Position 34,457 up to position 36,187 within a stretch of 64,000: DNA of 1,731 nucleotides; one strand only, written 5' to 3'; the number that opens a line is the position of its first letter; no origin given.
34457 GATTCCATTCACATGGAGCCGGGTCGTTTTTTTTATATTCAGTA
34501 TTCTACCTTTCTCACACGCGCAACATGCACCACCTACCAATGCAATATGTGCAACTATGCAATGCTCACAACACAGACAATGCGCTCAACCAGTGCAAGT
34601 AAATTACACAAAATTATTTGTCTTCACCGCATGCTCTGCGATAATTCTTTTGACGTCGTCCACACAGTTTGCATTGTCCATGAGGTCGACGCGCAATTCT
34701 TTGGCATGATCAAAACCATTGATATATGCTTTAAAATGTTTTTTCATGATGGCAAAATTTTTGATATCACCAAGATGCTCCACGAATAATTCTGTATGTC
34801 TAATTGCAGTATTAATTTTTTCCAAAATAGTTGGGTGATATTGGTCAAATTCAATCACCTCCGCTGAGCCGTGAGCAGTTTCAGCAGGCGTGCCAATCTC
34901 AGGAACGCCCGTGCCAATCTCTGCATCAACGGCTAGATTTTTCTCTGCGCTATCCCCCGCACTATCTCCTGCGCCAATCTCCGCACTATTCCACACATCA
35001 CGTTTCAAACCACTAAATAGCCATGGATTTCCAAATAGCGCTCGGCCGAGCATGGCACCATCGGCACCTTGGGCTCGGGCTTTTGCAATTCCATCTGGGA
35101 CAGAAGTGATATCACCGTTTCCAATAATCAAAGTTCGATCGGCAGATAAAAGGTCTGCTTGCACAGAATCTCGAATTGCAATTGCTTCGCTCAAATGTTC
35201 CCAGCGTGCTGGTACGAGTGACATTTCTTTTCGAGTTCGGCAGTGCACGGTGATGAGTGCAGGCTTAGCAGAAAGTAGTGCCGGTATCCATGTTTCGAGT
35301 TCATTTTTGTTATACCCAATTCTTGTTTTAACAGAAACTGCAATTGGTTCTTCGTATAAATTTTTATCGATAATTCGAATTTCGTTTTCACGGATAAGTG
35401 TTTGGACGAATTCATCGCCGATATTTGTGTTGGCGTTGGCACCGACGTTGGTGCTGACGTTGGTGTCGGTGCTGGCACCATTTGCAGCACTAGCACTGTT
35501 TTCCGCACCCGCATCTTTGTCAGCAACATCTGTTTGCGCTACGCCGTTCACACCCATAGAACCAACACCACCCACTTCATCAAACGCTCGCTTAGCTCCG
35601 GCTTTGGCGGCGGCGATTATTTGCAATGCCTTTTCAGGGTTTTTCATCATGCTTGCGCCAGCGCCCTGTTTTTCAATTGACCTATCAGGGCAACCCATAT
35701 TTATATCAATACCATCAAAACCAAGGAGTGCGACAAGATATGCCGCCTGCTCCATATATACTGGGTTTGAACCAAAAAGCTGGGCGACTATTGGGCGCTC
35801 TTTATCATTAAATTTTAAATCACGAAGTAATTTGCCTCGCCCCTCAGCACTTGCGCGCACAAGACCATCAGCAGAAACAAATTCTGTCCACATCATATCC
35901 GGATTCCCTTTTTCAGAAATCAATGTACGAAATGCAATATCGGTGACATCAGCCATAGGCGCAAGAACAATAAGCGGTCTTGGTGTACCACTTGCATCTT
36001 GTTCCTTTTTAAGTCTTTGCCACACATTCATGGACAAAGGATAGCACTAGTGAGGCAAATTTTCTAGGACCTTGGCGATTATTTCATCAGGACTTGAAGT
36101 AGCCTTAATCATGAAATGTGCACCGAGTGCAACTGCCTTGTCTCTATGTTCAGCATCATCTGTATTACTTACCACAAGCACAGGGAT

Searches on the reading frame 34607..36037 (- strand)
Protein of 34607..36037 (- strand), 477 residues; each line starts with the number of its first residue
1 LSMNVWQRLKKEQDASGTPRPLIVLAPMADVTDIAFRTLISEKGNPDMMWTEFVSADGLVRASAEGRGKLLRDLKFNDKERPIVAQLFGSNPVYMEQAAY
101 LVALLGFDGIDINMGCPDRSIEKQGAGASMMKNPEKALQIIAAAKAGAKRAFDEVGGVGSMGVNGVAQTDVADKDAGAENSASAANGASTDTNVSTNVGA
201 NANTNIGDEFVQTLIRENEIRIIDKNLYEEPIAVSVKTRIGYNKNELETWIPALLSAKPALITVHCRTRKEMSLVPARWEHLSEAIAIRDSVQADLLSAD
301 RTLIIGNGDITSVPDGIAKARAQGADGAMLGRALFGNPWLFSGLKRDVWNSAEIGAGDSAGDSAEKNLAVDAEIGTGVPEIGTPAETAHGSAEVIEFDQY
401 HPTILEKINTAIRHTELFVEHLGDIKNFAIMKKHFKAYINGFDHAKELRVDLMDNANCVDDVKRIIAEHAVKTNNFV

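Call 98: search_protein_families(library=pfam, proteins=[window:34607-36037:-], max_evalue=0.0001)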
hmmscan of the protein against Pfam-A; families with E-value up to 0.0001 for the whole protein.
window:34607-36037:- (477 aa): 1 family
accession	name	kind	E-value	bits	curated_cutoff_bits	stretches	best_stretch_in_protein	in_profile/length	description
PF01207.24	Dus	-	6.2e-51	173.8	20.4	2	25-145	2-118/311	Dihydrouridine synthase (Dus)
